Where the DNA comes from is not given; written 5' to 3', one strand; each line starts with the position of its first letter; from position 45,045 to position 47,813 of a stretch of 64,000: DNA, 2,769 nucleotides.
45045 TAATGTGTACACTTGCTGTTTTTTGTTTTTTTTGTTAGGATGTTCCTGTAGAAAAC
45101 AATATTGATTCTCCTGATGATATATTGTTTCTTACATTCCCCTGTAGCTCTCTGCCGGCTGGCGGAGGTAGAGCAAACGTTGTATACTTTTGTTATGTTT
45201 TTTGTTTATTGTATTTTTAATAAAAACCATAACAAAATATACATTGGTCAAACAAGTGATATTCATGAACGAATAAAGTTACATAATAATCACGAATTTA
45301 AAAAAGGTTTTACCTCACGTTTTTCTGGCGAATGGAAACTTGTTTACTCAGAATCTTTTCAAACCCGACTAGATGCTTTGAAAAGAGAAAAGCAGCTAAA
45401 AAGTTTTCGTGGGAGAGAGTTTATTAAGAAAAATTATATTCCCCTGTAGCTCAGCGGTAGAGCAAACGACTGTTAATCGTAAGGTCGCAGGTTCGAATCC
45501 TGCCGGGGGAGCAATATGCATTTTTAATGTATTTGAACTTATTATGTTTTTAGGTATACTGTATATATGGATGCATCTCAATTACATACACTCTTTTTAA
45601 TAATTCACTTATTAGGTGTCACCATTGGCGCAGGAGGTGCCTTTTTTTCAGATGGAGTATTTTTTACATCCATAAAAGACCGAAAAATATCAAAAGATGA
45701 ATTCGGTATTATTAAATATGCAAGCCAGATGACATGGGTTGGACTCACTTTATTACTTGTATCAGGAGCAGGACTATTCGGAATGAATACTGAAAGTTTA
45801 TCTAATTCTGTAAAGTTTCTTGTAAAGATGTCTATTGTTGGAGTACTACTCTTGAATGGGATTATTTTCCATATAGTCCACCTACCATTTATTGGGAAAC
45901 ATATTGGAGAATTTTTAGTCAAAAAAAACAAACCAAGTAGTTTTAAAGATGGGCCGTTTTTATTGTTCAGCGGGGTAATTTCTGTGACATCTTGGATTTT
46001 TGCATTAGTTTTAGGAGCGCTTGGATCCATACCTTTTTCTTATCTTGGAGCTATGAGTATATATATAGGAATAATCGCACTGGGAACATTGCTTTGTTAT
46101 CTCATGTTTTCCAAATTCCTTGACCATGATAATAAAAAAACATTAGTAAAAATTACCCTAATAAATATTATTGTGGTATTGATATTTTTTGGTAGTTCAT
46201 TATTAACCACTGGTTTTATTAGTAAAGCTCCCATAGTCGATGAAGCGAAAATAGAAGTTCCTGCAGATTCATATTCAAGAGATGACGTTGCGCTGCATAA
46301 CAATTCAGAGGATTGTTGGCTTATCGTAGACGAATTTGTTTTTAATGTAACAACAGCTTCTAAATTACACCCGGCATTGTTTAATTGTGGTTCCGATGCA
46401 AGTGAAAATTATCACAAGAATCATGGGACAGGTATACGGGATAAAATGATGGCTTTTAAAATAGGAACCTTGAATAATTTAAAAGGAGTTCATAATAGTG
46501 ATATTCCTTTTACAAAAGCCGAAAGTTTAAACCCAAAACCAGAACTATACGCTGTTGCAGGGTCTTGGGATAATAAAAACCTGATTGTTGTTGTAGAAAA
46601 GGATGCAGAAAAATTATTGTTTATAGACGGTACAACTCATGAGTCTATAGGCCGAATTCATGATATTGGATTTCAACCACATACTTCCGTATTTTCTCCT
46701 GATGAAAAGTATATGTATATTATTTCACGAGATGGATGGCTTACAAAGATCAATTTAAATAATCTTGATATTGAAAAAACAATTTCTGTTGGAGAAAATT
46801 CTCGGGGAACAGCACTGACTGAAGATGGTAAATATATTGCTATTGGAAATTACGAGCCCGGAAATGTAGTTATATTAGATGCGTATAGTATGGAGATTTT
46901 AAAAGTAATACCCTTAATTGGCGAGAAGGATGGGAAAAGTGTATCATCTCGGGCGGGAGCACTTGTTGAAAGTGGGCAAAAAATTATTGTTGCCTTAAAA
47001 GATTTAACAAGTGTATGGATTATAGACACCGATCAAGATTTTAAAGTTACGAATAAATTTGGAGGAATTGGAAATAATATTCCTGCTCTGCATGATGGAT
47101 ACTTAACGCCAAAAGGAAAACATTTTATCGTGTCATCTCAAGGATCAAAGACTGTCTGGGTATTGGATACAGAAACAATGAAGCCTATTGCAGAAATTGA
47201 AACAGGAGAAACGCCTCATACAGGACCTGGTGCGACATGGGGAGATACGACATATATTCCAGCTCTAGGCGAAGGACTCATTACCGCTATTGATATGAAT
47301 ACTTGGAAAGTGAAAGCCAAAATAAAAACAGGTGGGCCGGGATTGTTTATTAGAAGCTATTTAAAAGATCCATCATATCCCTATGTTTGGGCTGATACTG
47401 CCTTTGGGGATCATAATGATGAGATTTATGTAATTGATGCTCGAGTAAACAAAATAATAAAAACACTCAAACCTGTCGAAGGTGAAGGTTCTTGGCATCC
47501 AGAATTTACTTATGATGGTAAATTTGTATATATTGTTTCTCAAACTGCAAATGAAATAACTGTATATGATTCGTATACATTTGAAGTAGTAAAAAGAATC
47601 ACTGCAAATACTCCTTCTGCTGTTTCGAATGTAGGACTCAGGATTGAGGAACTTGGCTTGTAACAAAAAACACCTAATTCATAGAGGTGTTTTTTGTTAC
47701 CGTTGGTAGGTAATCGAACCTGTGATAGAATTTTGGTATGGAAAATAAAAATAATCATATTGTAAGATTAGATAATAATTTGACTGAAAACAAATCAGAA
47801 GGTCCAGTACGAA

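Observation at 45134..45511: GIY-YIG nuclease gene sandwiched between tRNA-Asn and a partial 5' copy of the same tRNA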

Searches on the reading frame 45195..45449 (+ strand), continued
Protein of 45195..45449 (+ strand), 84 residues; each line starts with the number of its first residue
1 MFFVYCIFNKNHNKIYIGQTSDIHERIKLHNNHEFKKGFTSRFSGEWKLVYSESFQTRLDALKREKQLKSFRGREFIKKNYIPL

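Call 49: find_related_loci(query=A1, collection=viral_contigs, flank=2500)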
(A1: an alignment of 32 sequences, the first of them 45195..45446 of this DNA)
Query A1 (84 aa) in viral_contigs; peptide patterns used: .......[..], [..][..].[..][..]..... (x = any residue, [..] = any of these).
22 stretches matched a pattern, but none encodes a relative of the query by tblastn (E <= 1e-3).

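Call 66: search_protein_families(library=padloc, proteins=[window:45195-45446:+], max_evalue=0.01)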
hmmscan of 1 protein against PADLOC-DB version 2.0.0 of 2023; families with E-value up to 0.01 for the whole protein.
window:45195-45446:+ (84 aa): 4 families
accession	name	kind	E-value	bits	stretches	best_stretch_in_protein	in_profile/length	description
PDLC04925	PDC-S14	-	1.1e-05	22.5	1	4-38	65-100/301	-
PDLC03701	HEase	-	3.6e-05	21.7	1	4-38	5-38/271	homing endonuclease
PDLC03975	UzuA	-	0.00015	19.5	1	9-30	164-185/277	-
PDLC04923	PDC-S14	-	0.00021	18.5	1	10-41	79-112/320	-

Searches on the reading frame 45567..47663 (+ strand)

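Call 4: search_protein_families(library=pfam, proteins=[window:45567-47663:+], max_evalue=0.01)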
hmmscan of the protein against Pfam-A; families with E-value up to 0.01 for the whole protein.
window:45567-47663:+ (698 aa): 9 families
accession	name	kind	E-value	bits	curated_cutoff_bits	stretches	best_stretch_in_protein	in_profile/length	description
PF02239.22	Cytochrom_D1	-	3.8e-73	246.6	25.5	1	334-689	1-365/368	Cytochrome D1 heme domain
PF25174.1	Beta-prop_THOC3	-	6.6e-11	42.2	305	0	478-586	22-126/272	THOC3 beta-propeller domain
PF16819.11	DUF5074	-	8.1e-09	35.4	27.2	1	431-547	71-182/353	Domain of unknown function (DUF5074)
PF00173.33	Cyt-b5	-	4.6e-07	30.2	23.7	1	238-302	2-73/74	Cytochrome b5-like Heme/Steroid binding domain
PF23414.1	Beta-prop_EML_2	-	5.6e-06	26.3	90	1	377-540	7-158/266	Echinoderm microtubule-associated protein second beta-propeller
PF10282.15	Lactonase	-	3.6e-05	23.6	21.7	0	623-680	172-235/344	Lactonase, 7-bladed beta-propeller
PF13570.13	Beta-prop_ACSF4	-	4.4e-05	23.5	133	0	337-450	18-131/329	Beta-alanine-activating enzyme, beta-propeller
PF21783.3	YNCE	-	0.0013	18.6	27.1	0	335-385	80-128/339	YNCE-like beta-propeller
PF24817.1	WD40_WDHD1_1st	-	0.0068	16.1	109.9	0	365-442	182-254/291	WDHD1 first WD40 domain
